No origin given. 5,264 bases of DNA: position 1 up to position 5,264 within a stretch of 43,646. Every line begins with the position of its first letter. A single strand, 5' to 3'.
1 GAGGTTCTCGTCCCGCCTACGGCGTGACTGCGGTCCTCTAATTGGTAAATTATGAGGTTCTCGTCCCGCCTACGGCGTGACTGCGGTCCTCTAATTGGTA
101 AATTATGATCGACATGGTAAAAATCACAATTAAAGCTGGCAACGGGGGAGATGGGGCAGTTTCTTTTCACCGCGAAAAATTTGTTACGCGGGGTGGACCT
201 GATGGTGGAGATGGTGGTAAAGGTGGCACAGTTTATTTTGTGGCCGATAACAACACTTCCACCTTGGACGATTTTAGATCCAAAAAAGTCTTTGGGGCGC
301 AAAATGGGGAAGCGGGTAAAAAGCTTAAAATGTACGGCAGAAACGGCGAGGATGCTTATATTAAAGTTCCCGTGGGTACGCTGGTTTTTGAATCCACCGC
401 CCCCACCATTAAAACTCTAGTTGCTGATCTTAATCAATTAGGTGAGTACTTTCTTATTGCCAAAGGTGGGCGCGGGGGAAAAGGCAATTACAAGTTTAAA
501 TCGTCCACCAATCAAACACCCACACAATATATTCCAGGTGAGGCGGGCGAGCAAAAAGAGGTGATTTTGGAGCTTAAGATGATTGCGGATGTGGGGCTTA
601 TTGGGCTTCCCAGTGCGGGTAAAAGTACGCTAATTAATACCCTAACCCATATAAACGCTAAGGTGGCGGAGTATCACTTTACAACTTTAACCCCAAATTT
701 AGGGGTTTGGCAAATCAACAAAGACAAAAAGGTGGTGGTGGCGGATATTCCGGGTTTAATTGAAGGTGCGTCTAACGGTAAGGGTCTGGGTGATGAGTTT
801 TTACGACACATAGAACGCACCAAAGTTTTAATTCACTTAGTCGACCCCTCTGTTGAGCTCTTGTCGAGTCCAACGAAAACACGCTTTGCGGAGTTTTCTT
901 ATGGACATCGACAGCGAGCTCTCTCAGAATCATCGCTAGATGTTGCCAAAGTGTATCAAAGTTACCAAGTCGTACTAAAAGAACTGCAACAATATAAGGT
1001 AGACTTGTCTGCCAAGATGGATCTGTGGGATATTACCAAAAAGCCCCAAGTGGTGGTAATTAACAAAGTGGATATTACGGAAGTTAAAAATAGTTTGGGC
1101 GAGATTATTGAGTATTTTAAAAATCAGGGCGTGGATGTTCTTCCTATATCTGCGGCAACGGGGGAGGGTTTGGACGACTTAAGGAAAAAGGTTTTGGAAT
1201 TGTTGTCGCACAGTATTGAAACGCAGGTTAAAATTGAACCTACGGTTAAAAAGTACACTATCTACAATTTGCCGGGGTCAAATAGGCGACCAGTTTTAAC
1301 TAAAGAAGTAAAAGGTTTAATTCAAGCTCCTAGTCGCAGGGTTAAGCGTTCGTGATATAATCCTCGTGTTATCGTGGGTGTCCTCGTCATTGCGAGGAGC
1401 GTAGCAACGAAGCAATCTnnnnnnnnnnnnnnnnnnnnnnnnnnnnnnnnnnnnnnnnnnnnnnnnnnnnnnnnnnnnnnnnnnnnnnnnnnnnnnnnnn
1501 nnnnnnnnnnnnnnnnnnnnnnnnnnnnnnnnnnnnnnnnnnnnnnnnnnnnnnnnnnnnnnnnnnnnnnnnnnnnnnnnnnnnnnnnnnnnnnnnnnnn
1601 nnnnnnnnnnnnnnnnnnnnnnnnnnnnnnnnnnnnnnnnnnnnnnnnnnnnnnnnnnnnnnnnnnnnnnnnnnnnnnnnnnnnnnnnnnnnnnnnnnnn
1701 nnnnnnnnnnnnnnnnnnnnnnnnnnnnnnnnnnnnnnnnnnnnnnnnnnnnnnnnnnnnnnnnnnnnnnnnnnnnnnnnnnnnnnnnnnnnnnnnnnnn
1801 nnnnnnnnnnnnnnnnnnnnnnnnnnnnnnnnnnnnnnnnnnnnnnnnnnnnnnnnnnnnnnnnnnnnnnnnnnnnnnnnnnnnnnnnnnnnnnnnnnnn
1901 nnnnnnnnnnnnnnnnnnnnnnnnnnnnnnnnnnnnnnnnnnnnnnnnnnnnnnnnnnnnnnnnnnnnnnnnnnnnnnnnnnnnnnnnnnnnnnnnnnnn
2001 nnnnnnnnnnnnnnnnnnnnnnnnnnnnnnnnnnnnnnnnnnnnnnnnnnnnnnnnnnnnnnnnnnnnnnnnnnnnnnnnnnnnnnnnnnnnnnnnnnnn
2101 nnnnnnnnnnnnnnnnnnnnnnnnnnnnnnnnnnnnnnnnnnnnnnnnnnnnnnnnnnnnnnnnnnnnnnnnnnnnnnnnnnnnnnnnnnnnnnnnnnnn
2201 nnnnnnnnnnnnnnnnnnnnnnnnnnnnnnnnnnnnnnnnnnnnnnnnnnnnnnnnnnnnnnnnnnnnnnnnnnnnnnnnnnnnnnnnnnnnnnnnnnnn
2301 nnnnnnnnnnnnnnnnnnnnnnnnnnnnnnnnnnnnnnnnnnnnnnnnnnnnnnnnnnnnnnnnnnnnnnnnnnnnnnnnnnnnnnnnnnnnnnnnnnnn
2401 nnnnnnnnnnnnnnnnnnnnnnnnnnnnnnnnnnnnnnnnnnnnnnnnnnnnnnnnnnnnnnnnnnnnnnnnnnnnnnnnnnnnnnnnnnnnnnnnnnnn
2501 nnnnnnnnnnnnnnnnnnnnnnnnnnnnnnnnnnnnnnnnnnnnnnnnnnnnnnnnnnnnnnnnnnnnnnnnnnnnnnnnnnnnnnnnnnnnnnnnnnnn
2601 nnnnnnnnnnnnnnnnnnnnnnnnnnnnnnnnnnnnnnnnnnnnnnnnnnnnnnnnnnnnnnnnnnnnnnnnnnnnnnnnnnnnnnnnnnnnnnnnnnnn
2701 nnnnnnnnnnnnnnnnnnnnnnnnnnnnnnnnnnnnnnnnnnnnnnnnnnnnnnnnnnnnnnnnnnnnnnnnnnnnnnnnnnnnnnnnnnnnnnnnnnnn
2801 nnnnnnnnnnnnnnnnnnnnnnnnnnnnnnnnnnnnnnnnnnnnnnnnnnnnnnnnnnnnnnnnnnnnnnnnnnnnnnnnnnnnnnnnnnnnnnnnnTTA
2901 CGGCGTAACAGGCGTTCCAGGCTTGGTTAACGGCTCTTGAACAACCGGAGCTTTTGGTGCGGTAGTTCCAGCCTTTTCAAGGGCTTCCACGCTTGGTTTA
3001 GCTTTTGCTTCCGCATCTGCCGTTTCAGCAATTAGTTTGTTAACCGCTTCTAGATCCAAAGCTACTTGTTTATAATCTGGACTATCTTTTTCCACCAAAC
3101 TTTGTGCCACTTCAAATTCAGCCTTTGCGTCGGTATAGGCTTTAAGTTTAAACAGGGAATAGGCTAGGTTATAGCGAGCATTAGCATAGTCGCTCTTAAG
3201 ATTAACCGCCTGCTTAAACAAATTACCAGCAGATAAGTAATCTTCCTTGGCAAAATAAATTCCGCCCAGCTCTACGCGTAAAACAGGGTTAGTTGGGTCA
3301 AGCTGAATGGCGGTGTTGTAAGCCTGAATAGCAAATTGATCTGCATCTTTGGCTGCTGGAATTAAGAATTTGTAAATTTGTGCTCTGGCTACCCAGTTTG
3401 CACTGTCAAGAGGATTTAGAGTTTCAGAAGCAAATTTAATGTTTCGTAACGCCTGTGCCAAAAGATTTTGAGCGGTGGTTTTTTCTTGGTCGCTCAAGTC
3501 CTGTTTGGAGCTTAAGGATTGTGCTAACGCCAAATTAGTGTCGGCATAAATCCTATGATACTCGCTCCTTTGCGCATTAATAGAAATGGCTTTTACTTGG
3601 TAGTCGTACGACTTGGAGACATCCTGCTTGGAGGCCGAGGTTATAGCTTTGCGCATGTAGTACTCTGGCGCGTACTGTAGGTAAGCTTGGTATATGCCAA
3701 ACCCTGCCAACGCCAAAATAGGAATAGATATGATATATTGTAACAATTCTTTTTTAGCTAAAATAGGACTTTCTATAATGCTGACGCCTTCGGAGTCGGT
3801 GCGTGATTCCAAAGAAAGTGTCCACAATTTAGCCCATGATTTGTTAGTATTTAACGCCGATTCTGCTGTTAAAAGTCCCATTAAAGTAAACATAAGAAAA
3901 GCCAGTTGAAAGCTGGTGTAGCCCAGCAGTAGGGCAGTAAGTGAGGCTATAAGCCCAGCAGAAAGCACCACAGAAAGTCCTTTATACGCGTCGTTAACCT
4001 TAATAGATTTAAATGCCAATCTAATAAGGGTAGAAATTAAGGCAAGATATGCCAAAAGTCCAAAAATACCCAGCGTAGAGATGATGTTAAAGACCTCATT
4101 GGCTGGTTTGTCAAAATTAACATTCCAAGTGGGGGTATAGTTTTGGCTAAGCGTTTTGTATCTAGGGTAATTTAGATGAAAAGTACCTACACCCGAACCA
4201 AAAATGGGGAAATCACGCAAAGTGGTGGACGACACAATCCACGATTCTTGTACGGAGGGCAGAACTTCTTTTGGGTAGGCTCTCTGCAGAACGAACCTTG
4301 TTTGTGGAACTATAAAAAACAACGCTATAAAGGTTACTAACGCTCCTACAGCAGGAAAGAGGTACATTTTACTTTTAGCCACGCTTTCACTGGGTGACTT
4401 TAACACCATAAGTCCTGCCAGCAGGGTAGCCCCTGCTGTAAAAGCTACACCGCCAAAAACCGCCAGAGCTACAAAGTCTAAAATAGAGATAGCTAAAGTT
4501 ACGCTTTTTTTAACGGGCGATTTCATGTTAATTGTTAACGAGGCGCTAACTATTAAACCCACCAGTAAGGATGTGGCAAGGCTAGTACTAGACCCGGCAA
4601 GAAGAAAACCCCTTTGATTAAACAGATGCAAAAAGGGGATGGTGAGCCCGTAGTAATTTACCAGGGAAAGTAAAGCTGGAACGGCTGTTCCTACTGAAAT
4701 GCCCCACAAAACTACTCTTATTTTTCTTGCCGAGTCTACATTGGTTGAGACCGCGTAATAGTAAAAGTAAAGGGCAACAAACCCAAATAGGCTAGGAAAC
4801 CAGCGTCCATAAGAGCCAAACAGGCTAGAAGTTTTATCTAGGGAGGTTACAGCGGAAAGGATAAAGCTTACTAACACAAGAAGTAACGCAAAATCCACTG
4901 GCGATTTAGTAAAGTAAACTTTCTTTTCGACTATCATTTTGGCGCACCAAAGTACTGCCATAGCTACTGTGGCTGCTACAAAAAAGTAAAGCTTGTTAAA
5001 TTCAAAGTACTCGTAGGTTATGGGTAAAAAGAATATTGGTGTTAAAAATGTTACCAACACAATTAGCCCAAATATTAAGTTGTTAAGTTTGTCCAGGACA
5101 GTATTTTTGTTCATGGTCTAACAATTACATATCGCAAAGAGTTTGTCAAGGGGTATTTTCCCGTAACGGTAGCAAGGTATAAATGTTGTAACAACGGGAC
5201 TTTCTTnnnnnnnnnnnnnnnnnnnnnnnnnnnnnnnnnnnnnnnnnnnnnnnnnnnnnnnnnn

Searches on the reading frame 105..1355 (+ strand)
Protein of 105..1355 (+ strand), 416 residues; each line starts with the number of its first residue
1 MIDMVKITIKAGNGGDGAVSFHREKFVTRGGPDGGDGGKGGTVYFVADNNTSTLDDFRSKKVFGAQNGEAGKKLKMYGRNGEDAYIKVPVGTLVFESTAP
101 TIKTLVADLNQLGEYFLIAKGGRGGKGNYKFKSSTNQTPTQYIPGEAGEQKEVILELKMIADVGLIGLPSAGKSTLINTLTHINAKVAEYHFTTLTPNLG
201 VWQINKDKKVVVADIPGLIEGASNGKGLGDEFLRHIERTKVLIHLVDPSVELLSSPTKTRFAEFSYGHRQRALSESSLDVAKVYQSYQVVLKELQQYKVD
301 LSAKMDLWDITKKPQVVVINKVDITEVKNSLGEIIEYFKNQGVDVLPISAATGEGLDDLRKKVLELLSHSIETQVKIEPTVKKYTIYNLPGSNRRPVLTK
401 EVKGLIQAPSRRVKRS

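Call 30: search_protein_families(library=pfam, proteins=[window:105-1355:+])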
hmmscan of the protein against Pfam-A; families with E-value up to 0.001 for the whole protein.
window:105-1355:+ (416 aa): 6 families
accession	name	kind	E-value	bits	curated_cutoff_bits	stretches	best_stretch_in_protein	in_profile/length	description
PF01018.28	GTP1_OBG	-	3e-56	189.8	27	1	2-159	1-155/155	GTP1/OBG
PF01926.29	MMR_HSR1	-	1.3e-24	87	21.9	1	162-251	1-87/113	50S ribosome-binding GTPase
PF02421.24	FeoB_N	-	6.2e-14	52.3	27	1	163-247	3-87/156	Ferrous iron transport protein B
PF03193.22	RsgA_GTPase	-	2.8e-07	30.9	30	1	314-363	55-104/174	RsgA GTPase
PF00350.29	Dynamin_N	-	9.5e-06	26.2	27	0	164-194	2-32/168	Dynamin family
PF00009.33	GTP_EFTU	-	1.5e-05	25.1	26.5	0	311-367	120-186/188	Elongation factor Tu GTP binding domain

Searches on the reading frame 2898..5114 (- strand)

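Call 8: search_protein_families(library=pfam, proteins=[window:2898-5114:-])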
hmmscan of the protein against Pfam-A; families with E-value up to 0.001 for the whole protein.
window:2898-5114:- (738 aa): 8 families
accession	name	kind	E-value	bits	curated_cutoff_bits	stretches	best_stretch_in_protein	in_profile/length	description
PF13414.12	TPR_11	-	1.4e-10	41.1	26.8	2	618-657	2-41/42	TPR repeat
PF14559.12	TPR_19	-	1.2e-08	35.6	25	1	621-683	2-63/68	Tetratricopeptide repeat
PF07719.23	TPR_2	-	1.8e-06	28.1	27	0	644-674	1-31/34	Tetratricopeptide repeat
PF23914.1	TPR_CcmH_CycH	-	4.8e-06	26.9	42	1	589-681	63-158/158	Cytochrome c-type biogenesis protein H TPR domain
PF13181.12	TPR_8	-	9.4e-05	22.7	25.7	0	644-669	1-26/34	Tetratricopeptide repeat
PF12895.13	ANAPC3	-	9.9e-05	23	27.2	1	595-665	8-77/82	Anaphase-promoting complex, cyclosome, subunit 3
PF13431.12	TPR_17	-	0.00015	22.2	24.4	0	598-626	1-29/34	Tetratricopeptide repeat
PF00515.34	TPR_1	-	0.00016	21.8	27.8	0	595-609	20-34/34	Tetratricopeptide repeat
